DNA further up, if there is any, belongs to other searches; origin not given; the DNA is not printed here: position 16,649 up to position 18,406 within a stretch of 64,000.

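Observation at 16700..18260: Solitary, short UvrD-like helicase in an extremely AT-rich patch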

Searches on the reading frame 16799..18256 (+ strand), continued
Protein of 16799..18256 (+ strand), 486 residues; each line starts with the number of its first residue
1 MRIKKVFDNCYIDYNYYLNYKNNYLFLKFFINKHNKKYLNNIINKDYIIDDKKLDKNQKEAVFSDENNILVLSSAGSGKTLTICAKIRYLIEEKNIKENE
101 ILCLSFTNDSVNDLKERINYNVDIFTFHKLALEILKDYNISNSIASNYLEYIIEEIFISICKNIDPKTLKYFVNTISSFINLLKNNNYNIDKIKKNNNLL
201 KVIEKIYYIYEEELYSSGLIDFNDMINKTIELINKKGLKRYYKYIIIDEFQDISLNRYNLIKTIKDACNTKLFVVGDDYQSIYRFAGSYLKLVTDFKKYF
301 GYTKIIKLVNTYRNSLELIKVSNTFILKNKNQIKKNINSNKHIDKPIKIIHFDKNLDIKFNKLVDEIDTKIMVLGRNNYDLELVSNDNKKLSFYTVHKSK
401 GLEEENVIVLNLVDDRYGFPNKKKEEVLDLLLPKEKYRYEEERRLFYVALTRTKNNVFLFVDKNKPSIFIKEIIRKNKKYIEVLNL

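Call 39: fold_search(model_id=the predicted structure, library=pdb)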
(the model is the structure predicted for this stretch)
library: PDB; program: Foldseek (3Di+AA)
matches with E <= 10: 1572; with E <= 0.001: 348
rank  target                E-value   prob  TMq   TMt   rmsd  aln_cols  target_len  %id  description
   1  1qhg                  5.0e-26  1.00  0.69  0.55   8.2       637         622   20  STRUCTURE OF DNA HELICASE MUTANT WITH ADPNP (released 1999-07-13)
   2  1pjr                  1.3e-25  1.00  0.70  0.56   7.8       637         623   21  STRUCTURE OF DNA HELICASE (released 1997-12-03)
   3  4c2t_C                2.2e-25  1.00  0.69  0.53   6.3       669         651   18  Crystal structure of full length Deinococcus radiodurans UvrD in complex with DNA (released 2013-10-30)
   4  2is6_A                2.9e-25  1.00  0.67  0.52   6.8       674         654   18  Crystal structure of UvrD-DNA-ADPMgF3 ternary complex (released 2007-01-09)
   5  2is4_B                7.4e-25  1.00  0.67  0.53   7.6       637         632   19  Crystal structure of UvrD-DNA-ADPNP ternary complex (released 2007-01-09)
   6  2is1_A                8.3e-25  1.00  0.71  0.54   9.4       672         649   18  Crystal structure of UvrD-DNA-SO4 complex (released 2007-01-09)
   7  4c2t_D                1.3e-24  1.00  0.69  0.53   5.9       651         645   18  Crystal structure of full length Deinococcus radiodurans UvrD in complex with DNA (released 2013-10-30)
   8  4c2u_A                1.8e-24  1.00  0.68  0.51   6.4       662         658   18  Crystal structure of Deinococcus radiodurans UvrD in complex with DNA, Form 1 (released 2013-10-30)
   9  2is6_B                2.7e-24  1.00  0.66  0.51   9.7       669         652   19  Crystal structure of UvrD-DNA-ADPMgF3 ternary complex (released 2007-01-09)
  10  4c30_F                3.2e-24  1.00  0.68  0.53   6.7       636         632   18  Crystal structure of Deinococcus radiodurans UvrD in complex with DNA, form 2 (released 2013-10-30)
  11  4c2t_B                4.3e-24  1.00  0.67  0.52   7.0       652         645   18  Crystal structure of full length Deinococcus radiodurans UvrD in complex with DNA (released 2013-10-30)
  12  2is4_A                8.7e-24  1.00  0.65  0.51   8.5       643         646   18  Crystal structure of UvrD-DNA-ADPNP ternary complex (released 2007-01-09)
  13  4c2t_A                2.2e-23  1.00  0.67  0.52   6.0       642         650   18  Crystal structure of full length Deinococcus radiodurans UvrD in complex with DNA (released 2013-10-30)
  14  9dci_A                2.2e-23  1.00  0.70  0.49   7.5       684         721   16  Mycobacterium tuberculosis UvrD1 dimer: apo compact conformation. (released 2025-03-19)
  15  4c30_D                2.5e-23  1.00  0.71  0.55   7.1       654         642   17  Crystal structure of Deinococcus radiodurans UvrD in complex with DNA, form 2 (released 2013-10-30)
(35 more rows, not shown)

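Call 41: search_protein_families(library=pfam, proteins=[L009:7283-7843:-, L009:9408-10595:-, L010:6584-7828:-, L010:9374-10054:-, L011:3821-5647:-, L011:7202-8401:-, L012:7187-7939:+, L012:9518-10093:+, L015:7093-7455:+, L015:9450-10676:+], max_evalue=0.0001)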
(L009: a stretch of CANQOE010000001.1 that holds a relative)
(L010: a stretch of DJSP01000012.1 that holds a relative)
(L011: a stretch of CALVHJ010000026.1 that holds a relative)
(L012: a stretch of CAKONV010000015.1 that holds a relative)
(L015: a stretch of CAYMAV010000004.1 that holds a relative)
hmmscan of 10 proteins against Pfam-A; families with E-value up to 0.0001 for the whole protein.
L009:7283-7843:- (186 aa): 0 families

L009:9408-10595:- (395 aa): 4 families
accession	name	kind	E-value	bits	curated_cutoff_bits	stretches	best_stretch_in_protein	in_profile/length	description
PF02568.20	ThiI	-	8.6e-63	211.9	20.5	1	172-366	1-195/197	Thiamine biosynthesis protein (ThiI)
PF02926.22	THUMP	-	3e-16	60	20.6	1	83-160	3-83/84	THUMP domain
PF22025.1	ThiI_fer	-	1.3e-14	54.8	25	1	7-73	1-71/72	ThiI ferredoxin-like domain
PF06508.19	QueC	-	1.6e-05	25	22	0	178-239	3-63/210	Queuosine biosynthesis protein QueC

L010:6584-7828:- (414 aa): 3 families
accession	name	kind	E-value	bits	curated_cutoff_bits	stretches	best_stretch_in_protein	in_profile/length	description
PF13173.12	AAA_14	-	7.9e-32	110.4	27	1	28-156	4-128/129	AAA domain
PF13635.12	DUF4143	-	6.7e-13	49.1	28.1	1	210-358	2-158/160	Domain of unknown function (DUF4143)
PF01637.24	ATPase_2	-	1.2e-06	28.9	33.2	1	9-80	2-72/225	ATPase domain predominantly from Archaea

L010:9374-10054:- (226 aa): 0 families

L011:3821-5647:- (608 aa): 12 families
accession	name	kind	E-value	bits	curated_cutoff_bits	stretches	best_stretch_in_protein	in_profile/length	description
PF00005.33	ABC_tran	-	1.6e-44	152.2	25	2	18-193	1-137/137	ABC transporter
PF12848.13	ABC_tran_Xtn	-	5e-21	75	25.9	1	233-315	2-83/85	ABC transporter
PF13304.12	AAA_21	-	5.6e-16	59.9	27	0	32-50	3-21/304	AAA domain, putative AbiEii toxin, Type IV TA system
PF02463.25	SMC_N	-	5.1e-14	52.7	40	1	15-235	11-212/220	RecF/RecN/SMC N terminal domain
PF13555.12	AAA_29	-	6.5e-10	39.1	27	0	9-48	3-42/61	P-loop containing region of AAA domain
PF13401.12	AAA_22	-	5.3e-07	30.5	27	0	27-96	4-58/130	AAA domain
PF00931.28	NB-ARC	-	8.8e-06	25.6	23.5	0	23-51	13-41/248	NB-ARC domain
PF01580.24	FtsK_SpoIIIE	-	1.5e-05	25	24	0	16-51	31-62/221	FtsK/SpoIIIE family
PF01926.29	MMR_HSR1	-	2.2e-05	25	21.9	0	30-51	1-22/113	50S ribosome-binding GTPase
PF05729.18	NACHT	-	4.9e-05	23.7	26.7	0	31-50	3-22/167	NACHT domain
PF13521.12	AAA_28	-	5.7e-05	23.8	27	0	31-51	2-22/164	AAA domain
PF25201.1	nSTAND6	-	8.8e-05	23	27.7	0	17-56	7-46/148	Novel STAND NTPase 6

L011:7202-8401:- (399 aa): 3 families
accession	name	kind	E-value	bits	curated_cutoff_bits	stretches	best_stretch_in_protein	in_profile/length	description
PF02568.20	ThiI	-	3e-62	210.2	20.5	1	174-366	1-193/197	Thiamine biosynthesis protein (ThiI)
PF22025.1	ThiI_fer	-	3.8e-17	62.9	25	1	7-74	1-70/72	ThiI ferredoxin-like domain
PF02926.22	THUMP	-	7.4e-13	49.2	20.6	1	84-162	2-83/84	THUMP domain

L012:7187-7939:+ (250 aa): 1 family
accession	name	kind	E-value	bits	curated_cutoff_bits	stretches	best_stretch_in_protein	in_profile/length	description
PF09560.15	Spore_YunB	-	2.6e-22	79.1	25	1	145-234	2-91/91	Sporulation protein YunB (Spo_YunB)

L012:9518-10093:+ (191 aa): 0 families

L015:7093-7455:+ (120 aa): 0 families

L015:9450-10676:+ (408 aa): 3 families
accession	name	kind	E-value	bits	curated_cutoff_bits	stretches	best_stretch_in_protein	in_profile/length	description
PF00591.27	Glycos_transf_3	-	4.7e-33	115.3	27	1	78-301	4-249/253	Glycosyl transferase family, a/b domain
PF07831.19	PYNP_C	-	3.9e-17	62.1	27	1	338-395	1-58/75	Pyrimidine nucleoside phosphorylase C-terminal domain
PF02885.22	Glycos_trans_3N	-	1.8e-16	60.1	26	1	5-66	2-63/63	Glycosyl transferase family, helical bundle domain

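Call 57: search_protein_families(library=pfam, proteins=[L017:7896-10442:+, L018:7383-9482:+, L019:1348-4167:+, L020:7650-10361:+, L024:75-3068:+, L028:7859-10069:+, L048:7632-10442:+, L054:7992-9833:+, L043:7926-9605:+], max_evalue=0.00001)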
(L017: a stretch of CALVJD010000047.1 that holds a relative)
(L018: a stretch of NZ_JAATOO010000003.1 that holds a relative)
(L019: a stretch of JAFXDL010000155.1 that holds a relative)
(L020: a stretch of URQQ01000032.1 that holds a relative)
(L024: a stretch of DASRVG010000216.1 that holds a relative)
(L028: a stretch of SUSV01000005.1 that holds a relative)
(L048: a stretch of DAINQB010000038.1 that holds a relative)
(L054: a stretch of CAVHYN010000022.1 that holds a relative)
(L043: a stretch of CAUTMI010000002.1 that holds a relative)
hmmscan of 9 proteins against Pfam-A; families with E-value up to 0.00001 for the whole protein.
L017:7896-10442:+ (849 aa): 7 families
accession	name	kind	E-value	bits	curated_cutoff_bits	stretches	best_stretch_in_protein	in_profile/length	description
PF00580.27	UvrD-helicase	-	8.2e-38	131.1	23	2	366-530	106-269/271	UvrD/REP helicase N-terminal domain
PF13245.12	AAA_19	-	2.5e-18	67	25.1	1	71-516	3-133/134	AAA domain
PF13538.12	UvrD_C_2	-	3.8e-09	36.7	27.4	0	688-721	18-52/52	UvrD-like helicase C-terminal domain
PF01443.25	Viral_helicase1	-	5e-08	33.5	21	0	686-721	191-227/228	Viral superfamily 1 RNA helicase core domain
PF13361.12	UvrD_C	-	2.2e-07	31.1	25.6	0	376-722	188-347/350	UvrD-like helicase C-terminal domain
PF13604.12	AAA_30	-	8.4e-07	29.3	27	0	465-559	82-170/191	AAA domain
PF13087.12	AAA_12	-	2.8e-06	27.5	27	1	525-721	7-191/195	AAA domain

L018:7383-9482:+ (700 aa): 8 families
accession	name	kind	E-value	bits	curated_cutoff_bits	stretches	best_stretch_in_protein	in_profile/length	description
PF00580.27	UvrD-helicase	-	3.1e-50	171.8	23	1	212-510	1-271/271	UvrD/REP helicase N-terminal domain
PF12462.13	Helicase_IV_N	-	7.2e-50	169.5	24.5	1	13-178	1-162/163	DNA helicase IV / RNA helicase N terminal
PF13245.12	AAA_19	-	2.4e-20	73.5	25.1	1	216-494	1-133/134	AAA domain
PF13361.12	UvrD_C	-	1.4e-19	71.1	25.6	1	607-678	286-347/350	UvrD-like helicase C-terminal domain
PF13538.12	UvrD_C_2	-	1.4e-12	47.7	27.4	1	652-676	26-51/52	UvrD-like helicase C-terminal domain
PF01443.25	Viral_helicase1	-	3.3e-07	30.8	21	0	447-676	59-226/228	Viral superfamily 1 RNA helicase core domain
PF13604.12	AAA_30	-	5.9e-07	29.9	27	0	213-289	3-75/191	AAA domain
PF13087.12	AAA_12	-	6.7e-06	26.2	27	0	565-676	95-190/195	AAA domain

L019:1348-4167:+ (940 aa): 5 families
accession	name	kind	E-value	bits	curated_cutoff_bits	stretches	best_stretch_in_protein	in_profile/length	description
PF00580.27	UvrD-helicase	-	4e-47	161.6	23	2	436-604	102-270/271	UvrD/REP helicase N-terminal domain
PF13245.12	AAA_19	-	6.4e-21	75.4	25.1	1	146-588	5-132/134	AAA domain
PF13361.12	UvrD_C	-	1.4e-16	61.3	25.6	1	734-805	288-347/350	UvrD-like helicase C-terminal domain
PF13538.12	UvrD_C_2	-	5.6e-10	39.4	27.4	0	777-804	23-52/52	UvrD-like helicase C-terminal domain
PF13604.12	AAA_30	-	3.7e-09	37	27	1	138-223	2-81/191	AAA domain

L020:7650-10361:+ (904 aa): 5 families
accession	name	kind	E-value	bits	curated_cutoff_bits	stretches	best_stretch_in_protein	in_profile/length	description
PF00580.27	UvrD-helicase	-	5.8e-44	151.2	23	1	118-581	1-267/271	UvrD/REP helicase N-terminal domain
PF13245.12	AAA_19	-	2e-21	77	25.1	1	129-569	10-133/134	AAA domain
PF13361.12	UvrD_C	-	1.2e-12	48.4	25.6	1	705-778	285-346/350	UvrD-like helicase C-terminal domain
PF13604.12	AAA_30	-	2.7e-08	34.2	27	0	118-191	2-71/191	AAA domain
PF13538.12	UvrD_C_2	-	7e-06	26.2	27.4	0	756-777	29-51/52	UvrD-like helicase C-terminal domain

L024:75-3068:+ (998 aa): 6 families
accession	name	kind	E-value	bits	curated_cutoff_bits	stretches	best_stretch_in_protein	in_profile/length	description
PF00580.27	UvrD-helicase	-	2.1e-47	162.5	23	2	220-313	1-98/271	UvrD/REP helicase N-terminal domain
PF13245.12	AAA_19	-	2.3e-19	70.4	25.1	1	224-671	1-133/134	AAA domain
PF13361.12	UvrD_C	-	8.2e-15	55.5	25.6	1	804-877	285-346/350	UvrD-like helicase C-terminal domain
PF13604.12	AAA_30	-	1.3e-10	41.8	27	1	220-292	2-70/191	AAA domain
PF13538.12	UvrD_C_2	-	1.3e-07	31.8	27.4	0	856-877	31-52/52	UvrD-like helicase C-terminal domain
PF13401.12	AAA_22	-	2e-06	28.6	27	0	233-294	6-64/130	AAA domain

L028:7859-10069:+ (737 aa): 8 families
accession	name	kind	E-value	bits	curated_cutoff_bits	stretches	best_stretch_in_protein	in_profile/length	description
PF00580.27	UvrD-helicase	-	5.6e-44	151.3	23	2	384-488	160-268/271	UvrD/REP helicase N-terminal domain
PF13245.12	AAA_19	-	5.3e-20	72.4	25.1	1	55-475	8-133/134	AAA domain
PF13361.12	UvrD_C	-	8.1e-15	55.5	25.6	1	608-678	289-348/350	UvrD-like helicase C-terminal domain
PF13538.12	UvrD_C_2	-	9.5e-11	41.8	27.4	0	651-676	24-52/52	UvrD-like helicase C-terminal domain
PF13086.12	AAA_11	-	5.3e-07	30.1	27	1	58-143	16-106/257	AAA domain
PF01396.24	Zn_ribbon_Top1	-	2e-06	27.9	32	1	701-735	3-35/39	Topoisomerase DNA binding C4 zinc finger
PF13604.12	AAA_30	-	2.2e-06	28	27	0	57-125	17-75/191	AAA domain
PF01443.25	Viral_helicase1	-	2.5e-06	27.9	21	0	431-527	59-150/228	Viral superfamily 1 RNA helicase core domain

L048:7632-10442:+ (937 aa): 5 families
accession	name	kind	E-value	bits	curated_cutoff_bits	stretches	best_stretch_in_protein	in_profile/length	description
PF00580.27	UvrD-helicase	-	2e-44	152.8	23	1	159-620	4-268/271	UvrD/REP helicase N-terminal domain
PF13245.12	AAA_19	-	5.7e-21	75.5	25.1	1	160-607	1-133/134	AAA domain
PF13361.12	UvrD_C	-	1.3e-19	71.3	25.6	1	389-812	188-346/350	UvrD-like helicase C-terminal domain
PF13604.12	AAA_30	-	1.2e-09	38.6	27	0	163-221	12-67/191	AAA domain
PF13538.12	UvrD_C_2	-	4.8e-08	33.2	27.4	0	791-811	31-51/52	UvrD-like helicase C-terminal domain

L054:7992-9833:+ (614 aa): 5 families
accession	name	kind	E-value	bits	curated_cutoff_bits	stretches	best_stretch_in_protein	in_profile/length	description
PF00580.27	UvrD-helicase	-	1.1e-73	248.8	23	1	5-263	2-271/271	UvrD/REP helicase N-terminal domain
PF13361.12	UvrD_C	-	4.4e-47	161.6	25.6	1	270-594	3-348/350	UvrD-like helicase C-terminal domain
PF13245.12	AAA_19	-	1.4e-23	83.9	25.1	1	8-248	1-134/134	AAA domain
PF13538.12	UvrD_C_2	-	4.3e-12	46.1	27.4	1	534-591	2-51/52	UvrD-like helicase C-terminal domain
PF01443.25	Viral_helicase1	-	4.3e-10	40.2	21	0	521-592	164-227/228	Viral superfamily 1 RNA helicase core domain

L043:7926-9605:+ (560 aa): 6 families
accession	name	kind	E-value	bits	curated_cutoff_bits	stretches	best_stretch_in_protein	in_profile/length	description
PF00580.27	UvrD-helicase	-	3.5e-35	122.4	23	1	32-318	2-268/271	UvrD/REP helicase N-terminal domain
PF13245.12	AAA_19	-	1.3e-16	61.4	25.1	1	45-305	13-133/134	AAA domain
PF13361.12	UvrD_C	-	1.8e-13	51.1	25.6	1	435-534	286-345/350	UvrD-like helicase C-terminal domain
PF13538.12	UvrD_C_2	-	2.1e-10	40.7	27.4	0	514-533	31-50/52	UvrD-like helicase C-terminal domain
PF13086.12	AAA_11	-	1.4e-08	35.3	27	1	44-269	15-221/257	AAA domain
PF01443.25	Viral_helicase1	-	1.7e-07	31.7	21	0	253-347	52-139/228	Viral superfamily 1 RNA helicase core domain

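Call 61: search_protein_representatives(protein=window:16799-18256:+)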
Query: 486 residues. Proteins with E-value up to 0.001 (for the whole library): 54463; up to 1e-10: 23755; up to 1e-30: 2692. The best 150 are listed.
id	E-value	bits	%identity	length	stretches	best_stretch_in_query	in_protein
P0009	6.4e-173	592.7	67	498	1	8-486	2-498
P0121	6.1e-106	372.0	53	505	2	169-474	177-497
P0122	8.5e-96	338.5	50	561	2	160-484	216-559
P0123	1.6e-95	337.6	50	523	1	16-485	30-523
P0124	9.2e-95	335.1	49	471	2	167-485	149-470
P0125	6.5e-94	332.3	43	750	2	165-485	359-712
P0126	2.9e-93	330.2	50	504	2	199-482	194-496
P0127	3.5e-93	329.9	47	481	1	29-484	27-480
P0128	4.5e-92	326.2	49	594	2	169-476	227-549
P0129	8.1e-92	325.4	48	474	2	175-484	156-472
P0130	8.7e-92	325.3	48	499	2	169-475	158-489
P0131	3.3e-91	323.4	49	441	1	53-485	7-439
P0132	8.2e-90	318.8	49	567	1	22-483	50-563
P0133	2.3e-89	317.3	51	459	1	49-485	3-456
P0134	2.3e-88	314.0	47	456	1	53-483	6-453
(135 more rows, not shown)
